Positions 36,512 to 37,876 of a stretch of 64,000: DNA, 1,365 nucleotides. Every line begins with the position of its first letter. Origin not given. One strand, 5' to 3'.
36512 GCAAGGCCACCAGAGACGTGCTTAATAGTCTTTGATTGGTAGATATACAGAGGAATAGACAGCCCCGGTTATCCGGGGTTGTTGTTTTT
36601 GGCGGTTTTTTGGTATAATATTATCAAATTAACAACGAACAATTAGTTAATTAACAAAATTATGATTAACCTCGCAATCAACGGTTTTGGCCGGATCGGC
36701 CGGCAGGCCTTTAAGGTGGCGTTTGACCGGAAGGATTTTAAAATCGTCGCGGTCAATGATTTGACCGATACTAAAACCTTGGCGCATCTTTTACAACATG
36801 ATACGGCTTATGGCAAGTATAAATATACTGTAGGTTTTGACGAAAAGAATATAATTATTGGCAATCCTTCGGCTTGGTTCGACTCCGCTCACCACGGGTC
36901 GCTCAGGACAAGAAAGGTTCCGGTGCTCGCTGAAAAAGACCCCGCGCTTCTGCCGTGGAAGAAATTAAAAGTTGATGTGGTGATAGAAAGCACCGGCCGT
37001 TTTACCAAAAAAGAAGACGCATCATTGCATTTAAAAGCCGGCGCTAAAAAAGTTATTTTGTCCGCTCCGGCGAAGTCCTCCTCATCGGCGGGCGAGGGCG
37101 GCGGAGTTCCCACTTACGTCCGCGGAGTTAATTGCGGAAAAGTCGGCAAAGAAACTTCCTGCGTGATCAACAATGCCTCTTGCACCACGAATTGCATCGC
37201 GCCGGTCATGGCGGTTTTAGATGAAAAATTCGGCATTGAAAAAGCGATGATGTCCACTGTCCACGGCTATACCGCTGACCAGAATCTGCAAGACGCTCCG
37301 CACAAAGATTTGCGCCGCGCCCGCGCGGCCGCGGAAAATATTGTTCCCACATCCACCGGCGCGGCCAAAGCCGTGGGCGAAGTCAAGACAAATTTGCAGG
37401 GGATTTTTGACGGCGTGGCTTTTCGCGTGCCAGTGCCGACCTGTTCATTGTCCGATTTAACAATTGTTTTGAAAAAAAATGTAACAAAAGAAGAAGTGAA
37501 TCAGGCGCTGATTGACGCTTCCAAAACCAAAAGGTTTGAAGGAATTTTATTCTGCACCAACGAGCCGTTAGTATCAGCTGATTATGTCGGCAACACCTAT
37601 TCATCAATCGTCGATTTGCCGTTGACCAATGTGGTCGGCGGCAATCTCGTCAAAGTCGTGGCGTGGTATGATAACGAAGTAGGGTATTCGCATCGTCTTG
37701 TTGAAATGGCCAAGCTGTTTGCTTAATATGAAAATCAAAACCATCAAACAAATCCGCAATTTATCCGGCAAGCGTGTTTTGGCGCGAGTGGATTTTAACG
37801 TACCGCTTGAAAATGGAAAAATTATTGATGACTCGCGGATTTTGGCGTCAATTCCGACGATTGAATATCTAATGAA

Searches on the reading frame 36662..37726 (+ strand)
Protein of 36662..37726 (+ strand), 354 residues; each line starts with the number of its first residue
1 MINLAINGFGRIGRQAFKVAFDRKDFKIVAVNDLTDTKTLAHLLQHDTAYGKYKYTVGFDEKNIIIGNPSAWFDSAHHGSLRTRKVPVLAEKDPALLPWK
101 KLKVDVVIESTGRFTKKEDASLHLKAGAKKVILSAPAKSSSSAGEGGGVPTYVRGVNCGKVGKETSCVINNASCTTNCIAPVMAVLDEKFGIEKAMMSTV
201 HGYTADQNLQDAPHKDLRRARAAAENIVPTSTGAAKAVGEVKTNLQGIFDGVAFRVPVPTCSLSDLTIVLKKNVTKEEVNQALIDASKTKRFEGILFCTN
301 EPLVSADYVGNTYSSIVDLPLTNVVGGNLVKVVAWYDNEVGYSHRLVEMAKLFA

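Call 29: search_protein_families(library=pfam, proteins=[window:36662-37726:+])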
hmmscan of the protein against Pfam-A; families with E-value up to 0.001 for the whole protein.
window:36662-37726:+ (354 aa): 2 families
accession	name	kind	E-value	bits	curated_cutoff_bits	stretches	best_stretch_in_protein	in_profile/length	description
PF02800.25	Gp_dh_C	-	6.7e-59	198.4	24.4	1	179-336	1-158/158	Glyceraldehyde 3-phosphate dehydrogenase, C-terminal domain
PF00044.30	Gp_dh_N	-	1e-31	109.6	31.7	1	2-117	1-101/101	Glyceraldehyde 3-phosphate dehydrogenase, NAD binding domain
